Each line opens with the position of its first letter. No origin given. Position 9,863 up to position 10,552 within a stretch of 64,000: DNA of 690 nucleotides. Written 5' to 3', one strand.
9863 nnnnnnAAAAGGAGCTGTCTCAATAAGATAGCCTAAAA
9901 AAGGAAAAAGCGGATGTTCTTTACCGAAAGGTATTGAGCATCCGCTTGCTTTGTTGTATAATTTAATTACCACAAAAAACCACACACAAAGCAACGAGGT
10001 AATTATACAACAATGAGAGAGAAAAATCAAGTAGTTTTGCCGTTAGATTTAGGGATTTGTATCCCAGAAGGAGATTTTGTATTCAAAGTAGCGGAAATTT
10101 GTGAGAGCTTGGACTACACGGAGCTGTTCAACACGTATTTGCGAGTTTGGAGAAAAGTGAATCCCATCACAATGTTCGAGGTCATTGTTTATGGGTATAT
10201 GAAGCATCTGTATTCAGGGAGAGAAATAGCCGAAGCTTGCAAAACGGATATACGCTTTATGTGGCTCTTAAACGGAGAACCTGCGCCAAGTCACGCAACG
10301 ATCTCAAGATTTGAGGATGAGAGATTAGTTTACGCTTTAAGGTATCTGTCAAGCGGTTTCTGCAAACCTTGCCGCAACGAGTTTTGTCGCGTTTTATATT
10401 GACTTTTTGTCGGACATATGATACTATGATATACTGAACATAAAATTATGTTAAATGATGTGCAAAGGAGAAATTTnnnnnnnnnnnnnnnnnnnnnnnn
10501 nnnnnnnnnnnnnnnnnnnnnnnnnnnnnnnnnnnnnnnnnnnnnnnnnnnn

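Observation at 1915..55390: One modular repeat family caps the 3' end of nearly every plus-strand unit, so the region looks like an array of accreted regulator+CAZyme cassettes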

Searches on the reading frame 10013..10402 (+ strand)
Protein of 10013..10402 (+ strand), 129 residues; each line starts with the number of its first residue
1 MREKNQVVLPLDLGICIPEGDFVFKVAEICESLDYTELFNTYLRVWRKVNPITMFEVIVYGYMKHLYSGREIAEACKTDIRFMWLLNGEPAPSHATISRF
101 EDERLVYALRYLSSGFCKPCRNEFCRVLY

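Call 11: search_protein_families(library=pfam, proteins=[window:10013-10402:+])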
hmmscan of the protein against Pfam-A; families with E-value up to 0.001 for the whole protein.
window:10013-10402:+ (129 aa): 1 family
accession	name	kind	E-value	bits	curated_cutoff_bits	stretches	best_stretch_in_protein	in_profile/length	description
PF05598.16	DUF772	-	7.3e-15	55.2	23.1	1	49-105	5-64/74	Transposase domain (DUF772)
